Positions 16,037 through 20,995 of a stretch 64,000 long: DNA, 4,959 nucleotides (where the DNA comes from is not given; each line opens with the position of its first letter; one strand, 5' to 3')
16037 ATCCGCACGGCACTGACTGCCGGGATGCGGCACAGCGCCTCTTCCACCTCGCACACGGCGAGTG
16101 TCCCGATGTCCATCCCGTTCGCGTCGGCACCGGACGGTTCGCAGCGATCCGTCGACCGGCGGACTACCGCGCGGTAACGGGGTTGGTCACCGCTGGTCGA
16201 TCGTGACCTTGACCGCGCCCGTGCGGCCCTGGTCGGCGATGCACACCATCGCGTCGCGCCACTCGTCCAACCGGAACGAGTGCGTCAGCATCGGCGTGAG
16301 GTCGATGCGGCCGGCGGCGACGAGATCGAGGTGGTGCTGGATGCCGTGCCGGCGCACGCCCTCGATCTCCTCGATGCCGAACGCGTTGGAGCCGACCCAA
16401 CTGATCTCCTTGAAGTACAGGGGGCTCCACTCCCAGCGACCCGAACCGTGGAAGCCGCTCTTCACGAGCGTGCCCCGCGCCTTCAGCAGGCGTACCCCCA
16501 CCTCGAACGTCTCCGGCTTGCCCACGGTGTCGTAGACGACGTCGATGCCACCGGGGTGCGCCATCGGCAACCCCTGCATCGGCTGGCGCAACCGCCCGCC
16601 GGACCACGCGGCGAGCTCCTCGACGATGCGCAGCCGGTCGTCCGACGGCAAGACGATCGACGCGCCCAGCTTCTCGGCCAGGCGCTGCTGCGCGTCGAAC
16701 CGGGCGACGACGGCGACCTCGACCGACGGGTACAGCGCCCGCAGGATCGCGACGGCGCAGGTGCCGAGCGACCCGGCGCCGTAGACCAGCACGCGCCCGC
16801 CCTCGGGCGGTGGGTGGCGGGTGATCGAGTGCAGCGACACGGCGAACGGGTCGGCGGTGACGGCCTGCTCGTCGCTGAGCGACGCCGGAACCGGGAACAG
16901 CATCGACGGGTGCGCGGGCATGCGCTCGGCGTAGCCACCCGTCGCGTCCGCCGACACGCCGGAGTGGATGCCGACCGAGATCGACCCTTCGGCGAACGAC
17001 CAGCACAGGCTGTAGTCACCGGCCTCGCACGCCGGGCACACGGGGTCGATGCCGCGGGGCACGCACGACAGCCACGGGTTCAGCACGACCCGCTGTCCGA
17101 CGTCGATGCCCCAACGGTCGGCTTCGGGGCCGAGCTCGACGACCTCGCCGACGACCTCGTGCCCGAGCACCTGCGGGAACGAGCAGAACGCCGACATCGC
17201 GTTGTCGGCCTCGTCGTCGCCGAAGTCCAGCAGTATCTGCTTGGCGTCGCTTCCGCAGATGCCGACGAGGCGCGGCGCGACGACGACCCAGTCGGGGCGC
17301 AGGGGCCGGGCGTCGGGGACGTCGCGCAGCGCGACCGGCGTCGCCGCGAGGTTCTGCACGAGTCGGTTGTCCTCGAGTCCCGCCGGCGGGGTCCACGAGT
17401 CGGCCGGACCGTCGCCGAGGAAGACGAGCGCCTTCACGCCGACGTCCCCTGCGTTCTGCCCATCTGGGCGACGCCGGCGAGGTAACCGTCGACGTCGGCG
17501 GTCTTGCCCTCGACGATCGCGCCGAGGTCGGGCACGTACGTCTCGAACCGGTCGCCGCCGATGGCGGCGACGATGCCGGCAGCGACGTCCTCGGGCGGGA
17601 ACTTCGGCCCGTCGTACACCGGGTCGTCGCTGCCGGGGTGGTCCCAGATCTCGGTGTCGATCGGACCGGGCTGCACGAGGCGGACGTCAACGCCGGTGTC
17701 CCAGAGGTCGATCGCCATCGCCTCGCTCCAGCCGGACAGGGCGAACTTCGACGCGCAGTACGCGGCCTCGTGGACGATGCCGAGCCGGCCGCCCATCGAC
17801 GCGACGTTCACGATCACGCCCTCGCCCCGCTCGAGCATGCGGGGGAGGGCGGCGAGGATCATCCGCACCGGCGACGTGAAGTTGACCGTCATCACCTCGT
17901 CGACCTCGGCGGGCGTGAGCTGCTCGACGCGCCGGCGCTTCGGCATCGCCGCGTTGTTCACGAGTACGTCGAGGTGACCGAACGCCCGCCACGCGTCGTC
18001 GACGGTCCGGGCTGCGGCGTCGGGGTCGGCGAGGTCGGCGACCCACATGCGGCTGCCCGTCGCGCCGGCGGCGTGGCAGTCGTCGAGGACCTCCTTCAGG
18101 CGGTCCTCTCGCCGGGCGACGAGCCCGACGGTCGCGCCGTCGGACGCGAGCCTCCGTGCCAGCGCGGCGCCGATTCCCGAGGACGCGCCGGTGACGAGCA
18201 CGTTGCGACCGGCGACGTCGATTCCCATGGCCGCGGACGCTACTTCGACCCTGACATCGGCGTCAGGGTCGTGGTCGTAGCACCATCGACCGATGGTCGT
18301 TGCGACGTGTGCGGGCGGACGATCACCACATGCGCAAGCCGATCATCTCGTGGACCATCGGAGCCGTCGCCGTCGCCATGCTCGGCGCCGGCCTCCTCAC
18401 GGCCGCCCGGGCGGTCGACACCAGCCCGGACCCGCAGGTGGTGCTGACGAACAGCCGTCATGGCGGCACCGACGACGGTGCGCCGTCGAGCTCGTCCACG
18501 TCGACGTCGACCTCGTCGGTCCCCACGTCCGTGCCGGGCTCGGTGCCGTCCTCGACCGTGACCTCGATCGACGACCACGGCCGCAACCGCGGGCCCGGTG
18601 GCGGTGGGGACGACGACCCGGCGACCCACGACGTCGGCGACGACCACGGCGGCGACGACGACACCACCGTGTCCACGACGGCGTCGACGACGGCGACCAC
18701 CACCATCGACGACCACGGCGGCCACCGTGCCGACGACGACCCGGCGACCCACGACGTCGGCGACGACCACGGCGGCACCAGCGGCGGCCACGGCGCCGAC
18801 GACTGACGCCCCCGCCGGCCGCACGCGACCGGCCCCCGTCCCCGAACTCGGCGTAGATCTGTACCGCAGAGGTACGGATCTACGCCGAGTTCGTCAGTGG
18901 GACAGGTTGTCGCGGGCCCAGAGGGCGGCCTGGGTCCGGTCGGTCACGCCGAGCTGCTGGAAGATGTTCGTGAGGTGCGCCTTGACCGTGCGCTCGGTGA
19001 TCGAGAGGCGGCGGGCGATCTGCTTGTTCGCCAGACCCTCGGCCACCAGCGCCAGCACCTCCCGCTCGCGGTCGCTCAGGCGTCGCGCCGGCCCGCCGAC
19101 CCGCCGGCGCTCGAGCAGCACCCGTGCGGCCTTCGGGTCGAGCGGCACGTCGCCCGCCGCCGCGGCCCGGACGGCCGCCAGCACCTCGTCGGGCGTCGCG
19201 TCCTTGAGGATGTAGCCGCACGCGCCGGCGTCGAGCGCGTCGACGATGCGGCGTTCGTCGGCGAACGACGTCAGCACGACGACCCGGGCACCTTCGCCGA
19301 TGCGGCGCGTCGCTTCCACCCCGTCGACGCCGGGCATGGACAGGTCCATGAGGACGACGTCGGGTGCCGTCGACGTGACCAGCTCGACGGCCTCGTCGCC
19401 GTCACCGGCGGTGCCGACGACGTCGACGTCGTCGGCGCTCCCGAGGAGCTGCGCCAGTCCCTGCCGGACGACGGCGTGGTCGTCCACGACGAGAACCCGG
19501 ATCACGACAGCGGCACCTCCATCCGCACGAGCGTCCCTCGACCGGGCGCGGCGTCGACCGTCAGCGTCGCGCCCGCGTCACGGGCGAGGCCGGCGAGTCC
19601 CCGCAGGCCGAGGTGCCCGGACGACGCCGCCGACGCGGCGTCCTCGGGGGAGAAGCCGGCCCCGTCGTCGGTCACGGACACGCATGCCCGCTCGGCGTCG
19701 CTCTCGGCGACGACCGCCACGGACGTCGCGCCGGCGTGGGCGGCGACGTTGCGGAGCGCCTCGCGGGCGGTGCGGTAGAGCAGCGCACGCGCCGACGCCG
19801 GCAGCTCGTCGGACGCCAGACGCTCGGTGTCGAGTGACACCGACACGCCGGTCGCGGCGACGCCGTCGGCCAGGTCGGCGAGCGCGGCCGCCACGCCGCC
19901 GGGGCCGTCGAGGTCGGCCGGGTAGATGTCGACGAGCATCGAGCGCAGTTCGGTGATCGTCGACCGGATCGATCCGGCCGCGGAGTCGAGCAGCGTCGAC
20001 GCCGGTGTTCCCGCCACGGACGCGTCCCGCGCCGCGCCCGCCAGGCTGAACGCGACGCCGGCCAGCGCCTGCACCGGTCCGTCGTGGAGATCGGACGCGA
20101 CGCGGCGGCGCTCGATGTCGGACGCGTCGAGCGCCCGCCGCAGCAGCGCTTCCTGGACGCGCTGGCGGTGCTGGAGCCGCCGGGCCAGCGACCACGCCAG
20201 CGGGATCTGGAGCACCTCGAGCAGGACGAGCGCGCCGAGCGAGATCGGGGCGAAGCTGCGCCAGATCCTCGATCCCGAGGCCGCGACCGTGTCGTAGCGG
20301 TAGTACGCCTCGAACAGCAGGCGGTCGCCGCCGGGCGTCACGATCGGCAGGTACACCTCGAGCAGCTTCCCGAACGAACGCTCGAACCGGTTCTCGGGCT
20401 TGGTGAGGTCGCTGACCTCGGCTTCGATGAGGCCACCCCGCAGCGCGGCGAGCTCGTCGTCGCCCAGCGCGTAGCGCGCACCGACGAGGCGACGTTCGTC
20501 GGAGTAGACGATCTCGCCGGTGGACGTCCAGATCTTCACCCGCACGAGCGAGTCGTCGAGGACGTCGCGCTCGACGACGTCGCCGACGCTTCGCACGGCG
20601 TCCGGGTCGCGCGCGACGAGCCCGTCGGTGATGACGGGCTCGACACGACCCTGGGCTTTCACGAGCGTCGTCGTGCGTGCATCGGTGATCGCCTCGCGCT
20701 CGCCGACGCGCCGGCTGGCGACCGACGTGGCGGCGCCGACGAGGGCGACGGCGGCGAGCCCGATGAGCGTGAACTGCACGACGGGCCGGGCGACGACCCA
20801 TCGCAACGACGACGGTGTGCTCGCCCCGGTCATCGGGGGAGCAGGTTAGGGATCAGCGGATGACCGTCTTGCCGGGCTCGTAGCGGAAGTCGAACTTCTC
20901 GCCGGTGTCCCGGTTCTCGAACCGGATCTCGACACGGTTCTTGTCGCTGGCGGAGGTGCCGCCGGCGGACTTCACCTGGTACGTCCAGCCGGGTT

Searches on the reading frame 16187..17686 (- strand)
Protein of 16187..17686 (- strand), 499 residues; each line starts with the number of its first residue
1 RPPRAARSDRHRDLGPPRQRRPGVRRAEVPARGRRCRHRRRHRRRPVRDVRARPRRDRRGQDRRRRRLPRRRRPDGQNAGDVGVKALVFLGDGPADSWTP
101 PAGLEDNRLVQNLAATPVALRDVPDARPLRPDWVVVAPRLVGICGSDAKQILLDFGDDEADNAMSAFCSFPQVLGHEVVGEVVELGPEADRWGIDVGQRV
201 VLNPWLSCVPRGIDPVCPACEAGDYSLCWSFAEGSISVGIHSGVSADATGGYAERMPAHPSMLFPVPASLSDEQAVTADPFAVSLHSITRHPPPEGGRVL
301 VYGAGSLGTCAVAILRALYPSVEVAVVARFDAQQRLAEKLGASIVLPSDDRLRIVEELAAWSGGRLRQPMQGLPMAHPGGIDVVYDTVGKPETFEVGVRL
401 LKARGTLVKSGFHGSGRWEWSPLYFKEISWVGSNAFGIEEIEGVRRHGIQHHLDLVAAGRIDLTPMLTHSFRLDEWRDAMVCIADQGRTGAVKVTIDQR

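Call 10: search_protein_families(library=pfam, proteins=[window:16187-17686:-])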
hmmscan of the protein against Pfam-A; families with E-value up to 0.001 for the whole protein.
window:16187-17686:- (499 aa): 4 families
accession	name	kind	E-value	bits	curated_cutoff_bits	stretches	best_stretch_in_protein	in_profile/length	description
PF08240.17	ADH_N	-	4.5e-18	65.9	23.5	1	131-267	2-103/104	Alcohol dehydrogenase GroES-like domain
PF00107.32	ADH_zinc_N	-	6.7e-16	58.9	31.8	1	307-443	2-122/129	Zinc-binding dehydrogenase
PF13602.12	ADH_zinc_N_2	-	3.6e-07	31.6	27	1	378-490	21-130/134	Zinc-binding dehydrogenase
PF16912.11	Glu_dehyd_C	-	0.00067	19.6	34.9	0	298-346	33-84/211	Glucose dehydrogenase C-terminus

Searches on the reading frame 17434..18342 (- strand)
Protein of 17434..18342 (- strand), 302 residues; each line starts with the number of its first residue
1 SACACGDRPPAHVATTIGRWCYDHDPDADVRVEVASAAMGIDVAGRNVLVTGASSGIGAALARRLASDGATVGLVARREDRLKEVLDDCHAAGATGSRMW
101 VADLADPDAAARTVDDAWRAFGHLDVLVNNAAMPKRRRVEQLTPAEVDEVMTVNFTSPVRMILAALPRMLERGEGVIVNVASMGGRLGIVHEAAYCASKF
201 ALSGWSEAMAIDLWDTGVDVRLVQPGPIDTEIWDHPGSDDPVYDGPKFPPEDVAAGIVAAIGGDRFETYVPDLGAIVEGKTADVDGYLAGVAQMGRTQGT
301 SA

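Call 10: search_protein_families(library=pfam, proteins=[window:17434-18342:-])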
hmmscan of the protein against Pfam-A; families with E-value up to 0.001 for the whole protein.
window:17434-18342:- (302 aa): 6 families
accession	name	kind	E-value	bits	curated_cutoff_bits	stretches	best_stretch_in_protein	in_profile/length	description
PF00106.31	adh_short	-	4.6e-54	183.3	26.6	1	47-234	2-188/195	short chain dehydrogenase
PF13561.12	adh_short_C2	-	2.2e-39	135.9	27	1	52-241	1-189/236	Enoyl-(Acyl carrier protein) reductase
PF08659.16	KR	-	7.4e-11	42.7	22.6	1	48-205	3-159/180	KR domain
PF01370.27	Epimerase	-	5.2e-05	23.2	20.9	1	48-145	1-85/240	NAD dependent epimerase/dehydratase family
PF02882.25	THF_DHG_CYH_C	-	0.00036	20.3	27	1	38-87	29-78/160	Tetrahydrofolate dehydrogenase/cyclohydrolase, NAD(P)-binding domain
PF13460.12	NAD_binding_10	-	0.00059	20.2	27.2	0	52-115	1-59/184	NAD(P)H-binding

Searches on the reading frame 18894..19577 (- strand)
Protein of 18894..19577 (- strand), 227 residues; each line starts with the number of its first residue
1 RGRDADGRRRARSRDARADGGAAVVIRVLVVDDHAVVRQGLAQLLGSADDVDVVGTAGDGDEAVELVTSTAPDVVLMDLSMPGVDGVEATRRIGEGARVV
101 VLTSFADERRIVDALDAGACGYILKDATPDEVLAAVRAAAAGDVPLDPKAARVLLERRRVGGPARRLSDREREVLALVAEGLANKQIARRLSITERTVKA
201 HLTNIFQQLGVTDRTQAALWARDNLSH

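Call 10: search_protein_families(library=pfam, proteins=[window:18894-19577:-])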
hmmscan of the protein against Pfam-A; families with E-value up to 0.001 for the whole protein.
window:18894-19577:- (227 aa): 5 families
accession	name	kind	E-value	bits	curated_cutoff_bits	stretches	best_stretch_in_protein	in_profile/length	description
PF00072.30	Response_reg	-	4.6e-27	94.8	30.2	1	28-137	1-111/111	Response regulator receiver domain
PF00196.25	GerE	-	3.7e-22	78.2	23.5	1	167-221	3-57/57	Bacterial regulatory proteins, luxR family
PF08281.18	Sigma70_r4_2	-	1.9e-08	34.2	25.7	1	166-205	10-50/54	Sigma-70, region 4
PF04545.22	Sigma70_r4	-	1.5e-05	24.8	24.1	1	166-209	4-48/50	Sigma-70, region 4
PF13384.12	HTH_23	-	9.6e-05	22.5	24.6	1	172-199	8-35/50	Homeodomain-like domain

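Call 25: search_protein_families(library=ncbifam, proteins=[window:18894-19505:-], max_evalue=0.01)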
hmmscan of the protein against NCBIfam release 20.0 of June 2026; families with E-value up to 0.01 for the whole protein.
window:18894-19505:- (203 aa): 119 families (the best 25 are shown)
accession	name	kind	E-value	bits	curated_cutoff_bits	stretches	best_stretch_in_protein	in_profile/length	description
NF007935.0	PRK10651.1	equivalog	2.7e-52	177.1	250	1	3-200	8-213/216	two-component system response regulator NarL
NF047785.1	respo_reg_MadR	equivalog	4.2e-47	160.2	300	1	2-196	1-202/209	MadR family response regulator transcription factor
NF052445.1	RespRegMctR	equivalog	1.5e-44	151.9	300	1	2-191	2-193/205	two-component system response regulator MctR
NF007708.0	PRK10403.1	equivalog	1.9e-43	148.4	343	1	3-195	8-206/215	nitrate/nitrite response regulator protein NarP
NF011896.0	PRK15369.1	equivalog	5.5e-40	137.2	242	1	2-198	4-205/211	two component system response regulator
NF007018.1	PRK09483.1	equivalog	7.3e-37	127.1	280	1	1-189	1-195/217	UvrY/SirA/GacA family response regulator transcription factor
NF007685.0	PRK10360.1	equivalog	4.7e-35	121.2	258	1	1-192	1-187/196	response regulator transcription factor UhpA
NF041830.1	RR_TF_ErdR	exception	1.7e-27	96.5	390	1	3-196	3-204/213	response regulator transcription factor ErdR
NF007403.0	PRK09935.1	equivalog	2.4e-24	86.1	271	1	4-188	6-195/210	fimbria biosynthesis transcriptional regulator FimZ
NF006900.1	PRK09390.1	equivalog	4.7e-24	85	255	1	3-185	6-185/203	response regulator FixJ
NF001965.0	PRK00742.1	subfamily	3.3e-23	82.5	293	1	2-104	4-110/357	chemotaxis-specific protein-glutamate methyltransferase CheB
NF041367.1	CheY_Halo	equivalog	2.3e-22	79.5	200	1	4-113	1-111/114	chemotaxis protein CheY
NF009206.0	PRK12555.1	subfamily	3.5e-22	78.8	342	1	2-101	1-104/340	chemotaxis-specific protein-glutamate methyltransferase CheB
NF007419.0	PRK09958.1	equivalog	3.3e-19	69.3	251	1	4-188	3-189/204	acid-sensing system DNA-binding response regulator EvgA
NF008098.0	PRK10840.1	equivalog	2.7e-17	63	235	1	2-189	4-197/216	response regulator transcription factor RcsB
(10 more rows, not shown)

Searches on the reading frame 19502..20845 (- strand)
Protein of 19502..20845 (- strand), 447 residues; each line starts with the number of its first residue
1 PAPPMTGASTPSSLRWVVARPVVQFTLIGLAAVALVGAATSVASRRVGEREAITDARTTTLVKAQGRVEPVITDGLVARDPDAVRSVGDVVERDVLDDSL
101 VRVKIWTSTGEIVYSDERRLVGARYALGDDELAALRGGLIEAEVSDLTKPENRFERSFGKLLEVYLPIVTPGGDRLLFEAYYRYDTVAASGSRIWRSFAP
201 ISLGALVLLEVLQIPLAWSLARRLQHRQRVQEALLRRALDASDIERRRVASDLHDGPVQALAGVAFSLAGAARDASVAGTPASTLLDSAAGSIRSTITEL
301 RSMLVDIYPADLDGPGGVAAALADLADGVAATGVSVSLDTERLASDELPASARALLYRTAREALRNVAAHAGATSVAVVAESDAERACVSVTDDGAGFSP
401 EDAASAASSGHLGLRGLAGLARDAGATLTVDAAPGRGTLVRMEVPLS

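Call 11: search_protein_families(library=pfam, proteins=[window:19502-20845:-])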
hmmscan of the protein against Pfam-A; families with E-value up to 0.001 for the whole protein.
window:19502-20845:- (447 aa): 3 families
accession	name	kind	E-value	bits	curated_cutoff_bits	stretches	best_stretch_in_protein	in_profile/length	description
PF07730.19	HisKA_3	-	4.1e-10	40.5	24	1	245-312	1-68/68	Histidine kinase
PF02518.31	HATPase_c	-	1.3e-09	38.9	26.4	1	355-446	5-109/111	Histidine kinase-, DNA gyrase B-, and HSP90-like ATPase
PF13581.12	HATPase_c_2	-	2.3e-05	24.8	27.4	1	346-442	22-125/127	Histidine kinase-like ATPase domain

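Call 25: search_protein_families(library=ncbifam, proteins=[window:19502-20833:-], max_evalue=0.01)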
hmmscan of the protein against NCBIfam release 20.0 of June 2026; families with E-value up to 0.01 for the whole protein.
window:19502-20833:- (443 aa): 8 families
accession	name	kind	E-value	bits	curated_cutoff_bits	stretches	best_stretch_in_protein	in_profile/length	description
NF052443.1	SensHisKinMctS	equivalog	5.8e-35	120.5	700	1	205-443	215-449/457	two-component system sensor histidine kinase MctS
NF047322.1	HK_morpho_MacS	equivalog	2.7e-18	66.3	300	1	211-441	157-367/367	MacS family sensor histidine kinase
NF047786.1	his_kin_MadS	equivalog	5.7e-15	55.4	500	1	221-441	209-434/434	MadS family sensor histidine kinase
NF008649.0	PRK11644.1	equivalog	2.4e-14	53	408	1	215-441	277-495/499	signal transduction histidine-protein kinase/phosphatase UhpB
NF052531.1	Strep_LiaS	equivalog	1.6e-13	50.6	450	1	224-442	115-327/328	envelope stress sensor histidine kinase LiaS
NF008184.0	PRK10935.1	equivalog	2.3e-11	43.1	553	1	241-441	363-558/565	nitrate/nitrite two-component system sensor histidine kinase NarQ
NF007896.0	PRK10600.1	equivalog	1.7e-10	40.2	578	1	241-414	390-557/598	nitrate/nitrite two-component system sensor histidine kinase NarX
NF033792.0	ActS_PrrB_HisK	equivalog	0.002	17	350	1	317-397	277-356/423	ActS/PrrB/RegB family redox-sensitive histidine kinase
